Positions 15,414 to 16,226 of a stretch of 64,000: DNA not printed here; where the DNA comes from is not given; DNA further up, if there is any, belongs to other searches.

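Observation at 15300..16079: Type III toxin-antitoxin locus 1: 3 x 38-39-nt tandem repeats + terminator + ToxN/AbiQ-like ORF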

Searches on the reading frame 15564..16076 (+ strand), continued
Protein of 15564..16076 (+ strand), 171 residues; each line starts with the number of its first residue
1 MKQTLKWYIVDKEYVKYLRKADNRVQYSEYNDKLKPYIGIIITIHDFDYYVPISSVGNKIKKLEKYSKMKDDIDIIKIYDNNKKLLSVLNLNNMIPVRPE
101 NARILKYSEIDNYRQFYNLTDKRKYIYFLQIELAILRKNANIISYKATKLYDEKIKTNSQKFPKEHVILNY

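Call 29: find_related_loci(query=A1, collection=metagenome_contigs, flank=1200)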
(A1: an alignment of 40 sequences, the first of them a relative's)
Query A1 (182 aa) in metagenome_contigs; peptide patterns used: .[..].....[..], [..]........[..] (x = any residue, [..] = any of these).
600 stretches matched a pattern (row limit reached: there are more); 504 encode a relative of the query (tblastn E <= 1e-3); the best 80 are kept; 80 distinct loci.
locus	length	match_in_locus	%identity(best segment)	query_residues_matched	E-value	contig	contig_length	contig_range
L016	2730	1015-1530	54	1-179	7e-54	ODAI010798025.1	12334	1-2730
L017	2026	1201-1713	56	5-182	2e-53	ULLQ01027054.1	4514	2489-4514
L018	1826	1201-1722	51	1-181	2e-51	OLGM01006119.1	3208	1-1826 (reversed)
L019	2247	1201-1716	53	1-179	3e-51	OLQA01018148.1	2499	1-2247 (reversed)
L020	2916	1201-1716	53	1-179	4e-51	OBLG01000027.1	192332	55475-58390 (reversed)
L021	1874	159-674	53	1-179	5e-51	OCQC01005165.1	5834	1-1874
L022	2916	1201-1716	53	1-179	4e-51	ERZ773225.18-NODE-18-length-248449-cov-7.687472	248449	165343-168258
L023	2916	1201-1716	53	1-179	4e-51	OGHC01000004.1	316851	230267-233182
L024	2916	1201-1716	53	1-179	4e-51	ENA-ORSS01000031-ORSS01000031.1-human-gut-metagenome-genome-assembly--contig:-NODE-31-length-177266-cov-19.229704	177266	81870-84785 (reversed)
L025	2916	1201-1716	53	1-179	4e-51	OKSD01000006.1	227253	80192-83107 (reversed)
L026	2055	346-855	53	5-181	1e-49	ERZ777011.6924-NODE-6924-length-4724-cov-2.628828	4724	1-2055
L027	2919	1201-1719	45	2-179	6e-43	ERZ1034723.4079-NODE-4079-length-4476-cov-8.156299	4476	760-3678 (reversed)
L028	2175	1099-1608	49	5-181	3e-43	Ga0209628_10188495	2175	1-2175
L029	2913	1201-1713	45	5-180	1e-42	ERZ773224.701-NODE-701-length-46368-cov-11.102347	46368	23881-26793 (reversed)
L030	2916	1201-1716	41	4-180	3e-42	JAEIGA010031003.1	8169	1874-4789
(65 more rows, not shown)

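Call 44: predict_structure(alignment_id=A1)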
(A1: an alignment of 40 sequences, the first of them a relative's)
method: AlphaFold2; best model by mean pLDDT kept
length: 182 residues; sequences in the alignment: 40
mean_pLDDT: 87.6   pTM: 0.85
mean pLDDT of the five models: 87.6, 87.4, 87.1, 86.8, 86.3
residues with pLDDT >= 90: 108; 70-90: 59; 50-70: 13; < 50: 2
segments of 3 or more residues with pLDDT < 50: none
pLDDT, mean of each block of 10 residues (from residue 1): 79 93 84 75 95 79 76 85 87 94 93 89 92 92 94 91 91 95 63
secondary structure, 60 per line:
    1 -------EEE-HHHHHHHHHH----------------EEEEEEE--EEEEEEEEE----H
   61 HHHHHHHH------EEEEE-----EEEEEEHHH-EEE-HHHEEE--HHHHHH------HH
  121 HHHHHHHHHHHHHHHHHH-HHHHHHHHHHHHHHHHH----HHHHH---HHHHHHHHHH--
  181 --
elements in order: E8-10 H12-21 E38-44 E47-55 H60-68 E75-79 E85-90 E95-97 E102-104 H107-112 H119-138 H140-156 H161-165 H169-178

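Call 46: search_solved_structures(query=A1, max_evalue=0.001, show_alignments=3)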
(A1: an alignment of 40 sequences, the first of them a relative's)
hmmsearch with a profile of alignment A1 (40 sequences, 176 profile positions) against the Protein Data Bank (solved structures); distinct sequences matched with E-value up to 0.001: 4.
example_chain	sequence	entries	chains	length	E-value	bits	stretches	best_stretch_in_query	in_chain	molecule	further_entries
4ato_A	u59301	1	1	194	4.1e-27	98.6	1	5-174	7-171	TOXN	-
2xd0_A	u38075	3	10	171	3.8e-23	85.6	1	5-175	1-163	TOXN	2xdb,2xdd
4glk_A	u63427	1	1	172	3.1e-22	82.6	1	4-175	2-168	AbiQ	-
7d8o_A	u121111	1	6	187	1.3e-21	80.7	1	5-175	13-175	Type III toxin-antitoxin system ToxN/AbiQ family toxin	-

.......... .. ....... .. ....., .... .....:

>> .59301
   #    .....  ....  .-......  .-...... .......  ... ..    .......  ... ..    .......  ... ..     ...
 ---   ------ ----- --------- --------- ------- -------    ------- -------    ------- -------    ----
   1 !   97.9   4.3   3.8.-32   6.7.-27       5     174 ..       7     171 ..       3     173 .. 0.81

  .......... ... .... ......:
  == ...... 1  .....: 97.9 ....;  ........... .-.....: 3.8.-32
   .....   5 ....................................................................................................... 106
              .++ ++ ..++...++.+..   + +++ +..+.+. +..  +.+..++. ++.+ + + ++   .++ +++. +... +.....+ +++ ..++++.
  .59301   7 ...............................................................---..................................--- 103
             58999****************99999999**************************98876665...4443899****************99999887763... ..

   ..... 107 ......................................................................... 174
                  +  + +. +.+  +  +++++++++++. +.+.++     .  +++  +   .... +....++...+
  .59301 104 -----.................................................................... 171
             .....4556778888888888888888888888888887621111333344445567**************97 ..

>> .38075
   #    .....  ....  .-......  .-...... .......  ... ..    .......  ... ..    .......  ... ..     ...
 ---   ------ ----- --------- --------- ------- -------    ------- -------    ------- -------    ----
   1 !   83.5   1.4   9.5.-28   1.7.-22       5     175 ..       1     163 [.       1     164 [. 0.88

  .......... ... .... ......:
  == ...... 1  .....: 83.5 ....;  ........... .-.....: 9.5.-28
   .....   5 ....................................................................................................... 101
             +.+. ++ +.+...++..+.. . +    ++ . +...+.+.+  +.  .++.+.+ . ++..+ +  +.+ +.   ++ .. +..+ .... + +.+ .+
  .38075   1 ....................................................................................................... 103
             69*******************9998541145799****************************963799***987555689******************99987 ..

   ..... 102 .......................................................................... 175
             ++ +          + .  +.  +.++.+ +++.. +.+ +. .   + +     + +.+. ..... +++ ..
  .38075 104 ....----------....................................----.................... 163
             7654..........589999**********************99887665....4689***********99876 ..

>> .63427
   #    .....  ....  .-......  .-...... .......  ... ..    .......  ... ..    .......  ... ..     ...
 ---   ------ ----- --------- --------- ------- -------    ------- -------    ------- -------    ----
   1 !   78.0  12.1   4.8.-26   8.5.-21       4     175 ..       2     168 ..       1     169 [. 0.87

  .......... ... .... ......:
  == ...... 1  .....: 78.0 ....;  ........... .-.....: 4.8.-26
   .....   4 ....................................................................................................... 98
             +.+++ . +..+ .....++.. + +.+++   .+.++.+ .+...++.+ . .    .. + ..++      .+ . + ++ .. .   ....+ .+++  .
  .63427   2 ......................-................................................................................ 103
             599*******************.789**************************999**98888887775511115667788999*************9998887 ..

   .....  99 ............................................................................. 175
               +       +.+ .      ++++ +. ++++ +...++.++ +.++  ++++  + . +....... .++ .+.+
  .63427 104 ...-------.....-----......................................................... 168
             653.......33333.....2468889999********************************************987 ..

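Call 47: fold_search(model_id=the predicted structure, library=pdb)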
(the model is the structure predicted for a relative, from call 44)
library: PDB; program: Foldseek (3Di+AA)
matches with E <= 10: 473; with E <= 0.001: 5
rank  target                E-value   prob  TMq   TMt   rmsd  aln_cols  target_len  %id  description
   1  4ato_A                1.9e-13  1.00  0.77  0.82   3.1       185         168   28  New insights into the mechanism of bacterial Type III toxin-antitoxin systems: selective toxin inhibition by a non-cod (released 2012-12-26)
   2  4glk                  2.8e-11  1.00  0.71  0.78   4.1       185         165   23  Structure and activity of AbiQ, a lactococcal anti-phage endoribonuclease belonging to the type-III toxin-antitoxin syst (released 2013-01-16)
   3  2xd0_A                2.5e-10  1.00  0.70  0.78   4.0       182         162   24  A processed non-coding RNA regulates a bacterial antiviral system (released 2011-01-12)
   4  7d8o_A                1.0e-09  1.00  0.71  0.78   3.8       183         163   24  Crystal structure of E. coli ToxIN type III toxin-antitoxin complex (released 2022-01-05)
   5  4rmo_A                1.5e-04  1.00  0.49  0.57   8.3       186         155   14  Crystal Structure of the CptIN Type III Toxin-Antitoxin System from Eubacterium rectale (released 2015-09-30)
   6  9g7k_A                6.1e-03  0.91  0.27  0.38  11.6       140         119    9  Staphylococcus aureus MazF in complex with Nanobody 12 (released 2024-07-31)
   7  9g7k_E                8.7e-03  0.89  0.27  0.39  11.7       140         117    9  Staphylococcus aureus MazF in complex with Nanobody 12 (released 2024-07-31)
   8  4mzt_A                1.1e-02  0.87  0.27  0.40  11.6       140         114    9  MazF from S. aureus crystal form II, C2221, 2.3 A (released 2014-05-21)
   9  4mzm_C                1.8e-02  0.75  0.25  0.38  12.0       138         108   10  MazF from S. aureus crystal form I, P212121, 2.1 A (released 2014-05-28)
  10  4mzm_B                1.9e-02  0.85  0.26  0.40  11.8       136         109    9  MazF from S. aureus crystal form I, P212121, 2.1 A (released 2014-05-28)
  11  9g7k_B                2.1e-02  0.75  0.26  0.36  11.5       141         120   11  Staphylococcus aureus MazF in complex with Nanobody 12 (released 2024-07-31)
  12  4mzp_A                2.3e-02  0.77  0.27  0.39  11.6       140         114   10  MazF from S. aureus crystal form III, C2221, 2.7 A (released 2014-05-21)
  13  7ewi_C                4.4e-02  0.47  0.25  0.36  13.7       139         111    9  Toxin protein from Staphylococcus aureus (released 2022-02-16)
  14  7bxy                  5.9e-02  0.54  0.27  0.39  11.5       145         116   10  mRNA interferase from Bacillus cereus (released 2021-04-28)
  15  5hjz_A                5.9e-02  0.47  0.27  0.38  11.4       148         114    9  Structure of M. tuberculosis MazF-mt1 (Rv2801c) in complex with RNA (released 2017-01-18)
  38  4akx_A                6.5e-01  0.06  0.17  0.21  15.7       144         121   10  Structure of the heterodimeric complex ExoU-SpcU from the type III secretion system (T3SS) of Pseudomonas aeruginosa (released 2012-04-18)
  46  3tu3_A                8.3e-01  0.05  0.17  0.21  15.6       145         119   11  1.92 Angstrom resolution crystal structure of the full-length SpcU in complex with full-length ExoU from the type III  (released 2012-05-23)
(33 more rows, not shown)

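Call 50: search_protein_families(library=pfam, proteins=[P0002], max_evalue=0.01)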
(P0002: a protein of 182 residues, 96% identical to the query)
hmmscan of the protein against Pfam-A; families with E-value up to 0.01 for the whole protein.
P0002 (182 aa): 1 family
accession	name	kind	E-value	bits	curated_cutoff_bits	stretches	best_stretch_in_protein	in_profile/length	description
PF13958.12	ToxN_toxin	-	3.1e-44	151.4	25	1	5-179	1-159/159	Toxin ToxN, type III toxin-antitoxin system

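Call 52: list_cluster_members(proteins=[P0001, P0002, P0003])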
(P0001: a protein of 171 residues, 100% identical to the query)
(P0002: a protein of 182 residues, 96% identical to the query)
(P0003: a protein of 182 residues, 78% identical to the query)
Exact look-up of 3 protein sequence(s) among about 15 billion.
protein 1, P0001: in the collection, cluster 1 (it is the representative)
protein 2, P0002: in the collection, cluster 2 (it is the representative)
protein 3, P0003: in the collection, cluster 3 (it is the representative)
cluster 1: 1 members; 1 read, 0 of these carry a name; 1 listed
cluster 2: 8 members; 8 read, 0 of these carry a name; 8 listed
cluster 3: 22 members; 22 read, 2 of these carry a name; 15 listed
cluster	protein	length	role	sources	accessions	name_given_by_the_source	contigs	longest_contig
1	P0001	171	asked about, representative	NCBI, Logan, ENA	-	-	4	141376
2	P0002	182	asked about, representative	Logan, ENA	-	-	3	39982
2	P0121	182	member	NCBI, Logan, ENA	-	-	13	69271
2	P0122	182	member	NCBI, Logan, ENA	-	-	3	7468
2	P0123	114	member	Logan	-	-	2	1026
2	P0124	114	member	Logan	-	-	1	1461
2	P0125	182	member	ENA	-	-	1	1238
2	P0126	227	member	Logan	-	-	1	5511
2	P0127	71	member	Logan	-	-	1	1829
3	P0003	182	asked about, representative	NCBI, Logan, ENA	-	-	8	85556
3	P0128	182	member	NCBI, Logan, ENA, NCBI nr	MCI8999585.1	MAG: type III toxin-antitoxin system ToxN/AbiQ family toxin [Clostridia bacterium] | type III toxin-antitoxin system ToxN/AbiQ family toxin [Clostridia bacterium]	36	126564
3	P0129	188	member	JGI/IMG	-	protein AbiQ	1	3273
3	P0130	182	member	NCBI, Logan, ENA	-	-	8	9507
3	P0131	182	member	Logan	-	-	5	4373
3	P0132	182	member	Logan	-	-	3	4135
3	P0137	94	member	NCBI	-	-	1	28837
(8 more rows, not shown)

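Call 54: find_encoding_contigs(protein=P0137, flank=1500, max_places=3)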
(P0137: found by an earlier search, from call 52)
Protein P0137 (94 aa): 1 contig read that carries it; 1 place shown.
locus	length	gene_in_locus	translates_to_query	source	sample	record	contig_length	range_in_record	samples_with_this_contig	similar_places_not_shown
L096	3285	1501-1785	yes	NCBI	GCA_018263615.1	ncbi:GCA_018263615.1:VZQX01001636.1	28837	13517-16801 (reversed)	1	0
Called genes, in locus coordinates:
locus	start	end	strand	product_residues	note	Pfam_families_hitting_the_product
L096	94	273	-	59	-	-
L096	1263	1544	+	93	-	PF13958:ToxN_toxin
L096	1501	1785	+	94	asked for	PF13958:ToxN_toxin (weak)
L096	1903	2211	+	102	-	PF01136:Peptidase_U32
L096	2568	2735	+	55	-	PF01136:Peptidase_U32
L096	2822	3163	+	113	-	PF16325:Peptidase_U32_C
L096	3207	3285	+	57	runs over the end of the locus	-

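Call 55: find_encoding_contigs(protein=P0127, flank=1500, max_places=3)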
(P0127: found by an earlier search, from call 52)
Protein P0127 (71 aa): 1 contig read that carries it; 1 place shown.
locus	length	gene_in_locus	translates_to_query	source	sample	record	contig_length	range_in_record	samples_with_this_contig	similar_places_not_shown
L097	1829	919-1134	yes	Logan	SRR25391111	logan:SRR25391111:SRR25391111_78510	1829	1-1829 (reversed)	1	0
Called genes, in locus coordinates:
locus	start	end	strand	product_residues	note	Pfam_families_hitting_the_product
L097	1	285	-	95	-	?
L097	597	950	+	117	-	PF13958:ToxN_toxin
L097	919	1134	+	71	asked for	PF13958:ToxN_toxin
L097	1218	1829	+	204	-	?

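Call 57: search_dna_similar(query=P0002, collection=plasmids, mode=protein, max_evalue=0.001, max_rows=40)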
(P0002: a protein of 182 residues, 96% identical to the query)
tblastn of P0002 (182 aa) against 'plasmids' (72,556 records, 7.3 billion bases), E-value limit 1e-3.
Records with a match: 101; places in all: 101; records where one place covers at least 80% of the query: 62.
Best place of each record, by identity: <60% 101.
By first word of the organism name: Bacillus 38; Staphylococcus 37; Escherichia 9; Clostridium 5; Lactococcus 2; Serratia 2; Fusobacterium 1; Lactobacillus 1; Lactiplantibacillus 1; Pasteurella 1; and 4 more.
By predicted mobility (MOB-suite, as given by PLSDB): conjugative 41; non-mobilizable 31; mobilizable 29.
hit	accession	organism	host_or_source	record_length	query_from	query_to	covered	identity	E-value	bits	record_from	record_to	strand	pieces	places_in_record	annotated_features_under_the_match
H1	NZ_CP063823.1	Clostridium botulinum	Ham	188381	4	179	97%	35.6%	3e-12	71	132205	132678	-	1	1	type III toxin-antitoxin system ToxN/AbiQ family toxin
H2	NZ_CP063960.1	Clostridium botulinum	Bovine,feces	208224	4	179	97%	35.0%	1e-11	69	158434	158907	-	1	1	type III toxin-antitoxin system ToxN/AbiQ family toxin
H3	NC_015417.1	Clostridium botulinum BKT015925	-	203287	4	179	97%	34.5%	2e-11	69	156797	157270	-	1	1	type III toxin-antitoxin system ToxN/AbiQ family toxin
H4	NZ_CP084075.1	Fusobacterium vincentii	-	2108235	5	181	97%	33.2%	1e-5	52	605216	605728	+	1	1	none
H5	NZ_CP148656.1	Clostridium perfringens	Homo sapiens,single cell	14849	3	178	97%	33.3%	2e-7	57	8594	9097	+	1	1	type III toxin-antitoxin system ToxN/AbiQ family toxin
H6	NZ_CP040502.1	Lactobacillus paragasseri JV-V03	Homo sapiens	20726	2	178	97%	33.0%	2e-4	48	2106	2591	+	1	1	type III toxin-antitoxin system ToxN/AbiQ family toxin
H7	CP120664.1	Lactiplantibacillus plantarum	whole organism,fermented mustard green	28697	2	178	97%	33.0%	2e-4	48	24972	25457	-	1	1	type III toxin-antitoxin system ToxN/AbiQ family toxin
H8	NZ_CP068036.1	Escherichia coli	swine,intestinal tract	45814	5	173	93%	33.1%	9e-7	55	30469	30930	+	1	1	type III toxin-antitoxin system ToxN/AbiQ family toxin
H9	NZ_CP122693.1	Escherichia coli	Sus scrofa,feces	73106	5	173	93%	33.1%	9e-7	55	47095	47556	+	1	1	type III toxin-antitoxin system ToxN/AbiQ family toxin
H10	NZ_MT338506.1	Pasteurella multocida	-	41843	5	182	98%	31.1%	6e-5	50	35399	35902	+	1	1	type III toxin-antitoxin system ToxN/AbiQ family toxin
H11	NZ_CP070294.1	Escherichia albertii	Sichuan,Poultry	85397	5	173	93%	32.6%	4e-6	53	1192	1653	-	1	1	type III toxin-antitoxin system ToxN/AbiQ family toxin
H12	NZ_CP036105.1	Bacillus mycoides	cell culture,soil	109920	2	179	98%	30.7%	1e-5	52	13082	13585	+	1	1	type III toxin-antitoxin system ToxN/AbiQ family toxin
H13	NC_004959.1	Lactococcus lactis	-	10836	1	181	99%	29.7%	4e-6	53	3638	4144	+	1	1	type III toxin-antitoxin system ToxN/AbiQ family toxin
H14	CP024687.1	Bacillus wiedmannii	cell culture,soil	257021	2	179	98%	29.2%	2e-7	57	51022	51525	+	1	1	type III toxin-antitoxin system ToxN/AbiQ family toxin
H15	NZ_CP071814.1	Bacillus mycoides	cell culture,soil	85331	2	179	98%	29.2%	9e-7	55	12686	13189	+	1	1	type III toxin-antitoxin system ToxN/AbiQ family toxin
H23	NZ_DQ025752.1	Bacillus thuringiensis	-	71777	2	179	98%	28.6%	6e-7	56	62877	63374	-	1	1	type III toxin-antitoxin system ToxN/AbiQ family toxin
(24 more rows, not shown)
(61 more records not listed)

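Call 58: search_dna_similar(query=P0002, collection=phages, mode=protein, max_evalue=0.001, max_rows=20)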
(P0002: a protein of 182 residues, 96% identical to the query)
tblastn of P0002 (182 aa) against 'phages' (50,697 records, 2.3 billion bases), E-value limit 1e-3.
Records with a match: 4; places in all: 4; records where one place covers at least 80% of the query: 2.
Best place of each record, by identity: <60% 4.
By first word of the organism name: Clostridium 3; Clostridioides 1.
By host as written in the record: Clostridium botulinum type C strain C-Stockholm 2; Clostridium botulinum D str. 1873 1; - 1.
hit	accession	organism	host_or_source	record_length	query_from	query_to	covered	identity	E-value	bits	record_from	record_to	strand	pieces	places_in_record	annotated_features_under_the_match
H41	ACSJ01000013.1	Clostridium phage D-1873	Clostridium botulinum D str. 1873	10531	4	179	97%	35.6%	9e-13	71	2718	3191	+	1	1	conserved hypothetical protein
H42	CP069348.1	Clostridioides phage pCD1602_4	water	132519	5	179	96%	28.4%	1e-5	50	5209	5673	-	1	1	record has no annotation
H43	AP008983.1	Clostridium phage c-st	Clostridium botulinum type C strain ...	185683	132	179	26%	54.2%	9e-5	48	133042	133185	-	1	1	none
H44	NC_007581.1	Clostridium phage c-st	Clostridium botulinum type C strain ...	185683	132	179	26%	54.2%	9e-5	48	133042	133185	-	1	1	none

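Call 59: get_annotated_region(hit=H23, flank=450)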
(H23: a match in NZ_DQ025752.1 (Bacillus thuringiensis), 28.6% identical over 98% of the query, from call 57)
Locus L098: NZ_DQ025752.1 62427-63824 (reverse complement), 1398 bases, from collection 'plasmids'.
description: Bacillus thuringiensis serovar kurstaki strain HD73 plasmid pAW63 clone AW06, complete sequence
organism: Bacillus thuringiensis (NCBI taxid 29339)
taxonomy: Bacteria; Bacillota; Bacilli; Bacillales; Bacillaceae; Bacillus; Bacillus thuringiensis
host: -; source: -; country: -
typing (MOB-suite, as given by PLSDB): conjugative; replicon rep_cluster_163; relaxase MOBP; mating-pair formation MPF_T
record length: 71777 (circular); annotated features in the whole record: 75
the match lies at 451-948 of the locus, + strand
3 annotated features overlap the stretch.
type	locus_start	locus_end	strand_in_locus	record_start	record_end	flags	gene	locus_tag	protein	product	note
CDS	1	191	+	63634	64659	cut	-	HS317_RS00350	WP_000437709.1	DUF3991 and TOPRIM domain-containing protein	GO:0006260 - DNA replication [Evidence IEA]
CDS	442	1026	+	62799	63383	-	-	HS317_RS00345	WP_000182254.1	type III toxin-antitoxin system ToxN/AbiQ family toxin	-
CDS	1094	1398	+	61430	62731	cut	-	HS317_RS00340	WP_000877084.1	hypothetical protein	-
